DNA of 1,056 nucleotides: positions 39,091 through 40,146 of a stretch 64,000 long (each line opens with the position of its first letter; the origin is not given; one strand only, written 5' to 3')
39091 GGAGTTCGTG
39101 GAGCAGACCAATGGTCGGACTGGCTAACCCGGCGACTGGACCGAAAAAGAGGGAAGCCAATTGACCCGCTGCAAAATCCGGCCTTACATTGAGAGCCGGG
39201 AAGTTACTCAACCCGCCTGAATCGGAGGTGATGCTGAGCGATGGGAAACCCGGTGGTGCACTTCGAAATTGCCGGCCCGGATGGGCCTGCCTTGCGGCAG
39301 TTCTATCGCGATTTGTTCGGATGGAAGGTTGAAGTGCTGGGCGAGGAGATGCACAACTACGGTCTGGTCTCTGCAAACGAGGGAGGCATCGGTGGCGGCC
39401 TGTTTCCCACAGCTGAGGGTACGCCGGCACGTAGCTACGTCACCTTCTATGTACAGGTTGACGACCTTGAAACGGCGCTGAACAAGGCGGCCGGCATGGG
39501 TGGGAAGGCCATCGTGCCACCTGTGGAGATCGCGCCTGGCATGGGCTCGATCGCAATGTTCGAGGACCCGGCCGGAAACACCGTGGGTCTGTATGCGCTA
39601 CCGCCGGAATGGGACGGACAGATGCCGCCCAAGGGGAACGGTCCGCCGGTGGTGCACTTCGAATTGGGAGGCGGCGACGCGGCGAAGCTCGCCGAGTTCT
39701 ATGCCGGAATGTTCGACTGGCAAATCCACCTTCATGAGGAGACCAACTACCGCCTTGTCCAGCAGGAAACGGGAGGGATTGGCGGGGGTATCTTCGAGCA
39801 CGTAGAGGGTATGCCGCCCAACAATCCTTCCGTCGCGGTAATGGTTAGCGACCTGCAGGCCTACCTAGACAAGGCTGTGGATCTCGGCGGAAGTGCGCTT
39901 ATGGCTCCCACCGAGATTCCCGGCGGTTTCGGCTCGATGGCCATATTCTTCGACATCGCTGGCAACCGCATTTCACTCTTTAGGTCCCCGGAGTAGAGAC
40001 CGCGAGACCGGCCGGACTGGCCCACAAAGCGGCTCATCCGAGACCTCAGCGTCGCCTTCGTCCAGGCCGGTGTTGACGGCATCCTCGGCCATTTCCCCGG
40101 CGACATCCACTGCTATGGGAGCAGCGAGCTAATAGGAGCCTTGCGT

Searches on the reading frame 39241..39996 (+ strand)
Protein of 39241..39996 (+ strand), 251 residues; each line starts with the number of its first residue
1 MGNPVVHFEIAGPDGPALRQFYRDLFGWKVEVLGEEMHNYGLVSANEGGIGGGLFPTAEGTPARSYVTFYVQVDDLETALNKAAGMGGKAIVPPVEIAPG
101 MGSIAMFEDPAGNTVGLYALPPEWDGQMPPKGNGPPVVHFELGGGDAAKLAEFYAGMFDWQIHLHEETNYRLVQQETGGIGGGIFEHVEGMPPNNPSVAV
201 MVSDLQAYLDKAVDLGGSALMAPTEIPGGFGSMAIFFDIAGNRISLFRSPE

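Call 50: search_protein_families(library=pfam, proteins=[window:39241-39996:+], max_evalue=0.00001)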
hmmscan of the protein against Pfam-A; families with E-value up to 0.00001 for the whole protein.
window:39241-39996:+ (251 aa): 2 families
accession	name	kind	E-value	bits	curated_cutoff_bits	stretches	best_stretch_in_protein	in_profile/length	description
PF00903.31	Glyoxalase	-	1.7e-18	67.6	20.6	1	6-115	3-119/121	Glyoxalase/Bleomycin resistance protein/Dioxygenase superfamily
PF18029.7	Glyoxalase_6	-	7.2e-14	52.8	23.6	1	13-115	7-103/106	Glyoxalase-like domain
